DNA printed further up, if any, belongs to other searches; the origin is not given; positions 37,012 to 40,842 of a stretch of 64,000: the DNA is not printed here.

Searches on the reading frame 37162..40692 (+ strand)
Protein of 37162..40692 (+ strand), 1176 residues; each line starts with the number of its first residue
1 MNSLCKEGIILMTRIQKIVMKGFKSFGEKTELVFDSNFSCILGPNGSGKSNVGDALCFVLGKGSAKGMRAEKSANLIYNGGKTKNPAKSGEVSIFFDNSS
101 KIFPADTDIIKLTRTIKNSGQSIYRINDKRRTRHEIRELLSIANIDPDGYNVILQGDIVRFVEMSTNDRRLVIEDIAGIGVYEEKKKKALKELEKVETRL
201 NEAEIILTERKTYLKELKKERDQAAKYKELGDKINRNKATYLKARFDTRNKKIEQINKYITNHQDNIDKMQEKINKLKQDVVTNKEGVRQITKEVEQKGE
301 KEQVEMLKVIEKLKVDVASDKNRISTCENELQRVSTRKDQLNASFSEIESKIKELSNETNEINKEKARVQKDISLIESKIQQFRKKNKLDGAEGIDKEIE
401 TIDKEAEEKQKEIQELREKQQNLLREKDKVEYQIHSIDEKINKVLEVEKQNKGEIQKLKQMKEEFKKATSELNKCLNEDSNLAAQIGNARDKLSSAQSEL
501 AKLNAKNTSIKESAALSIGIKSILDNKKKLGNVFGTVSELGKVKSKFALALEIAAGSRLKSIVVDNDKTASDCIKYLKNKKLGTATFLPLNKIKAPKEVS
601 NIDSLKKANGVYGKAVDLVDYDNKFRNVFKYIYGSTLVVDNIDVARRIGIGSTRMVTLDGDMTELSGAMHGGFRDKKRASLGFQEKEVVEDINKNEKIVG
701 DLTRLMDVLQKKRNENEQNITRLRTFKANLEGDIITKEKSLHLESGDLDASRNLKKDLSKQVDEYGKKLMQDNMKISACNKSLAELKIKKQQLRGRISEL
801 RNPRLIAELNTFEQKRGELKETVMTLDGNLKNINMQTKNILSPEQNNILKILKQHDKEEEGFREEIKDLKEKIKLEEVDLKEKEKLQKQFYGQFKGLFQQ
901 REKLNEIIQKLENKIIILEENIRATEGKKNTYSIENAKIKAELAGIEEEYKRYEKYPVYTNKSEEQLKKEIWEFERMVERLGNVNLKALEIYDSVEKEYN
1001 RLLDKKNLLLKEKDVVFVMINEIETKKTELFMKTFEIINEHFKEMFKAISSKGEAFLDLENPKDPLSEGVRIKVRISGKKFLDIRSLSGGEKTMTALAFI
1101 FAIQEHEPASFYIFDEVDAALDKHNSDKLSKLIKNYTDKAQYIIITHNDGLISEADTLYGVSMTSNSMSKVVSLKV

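Call 44: search_protein_families(library=pfam, proteins=[window:37162-40692:+])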
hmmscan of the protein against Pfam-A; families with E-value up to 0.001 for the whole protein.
window:37162-40692:+ (1176 aa): 4 families
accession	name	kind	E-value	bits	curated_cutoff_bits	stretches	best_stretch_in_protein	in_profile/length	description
PF02463.25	SMC_N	-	1.1e-51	175.8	40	1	15-1169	2-219/220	RecF/RecN/SMC N terminal domain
PF06470.18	SMC_hinge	-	3.1e-31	108.6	22.5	1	532-648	3-115/116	SMC proteins Flexible Hinge Domain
PF13476.12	AAA_23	-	1.5e-16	62.1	27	1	17-234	1-193/201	AAA domain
PF13304.12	AAA_21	-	3.8e-10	40.8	27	2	958-1153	100-304/304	AAA domain, putative AbiEii toxin, Type IV TA system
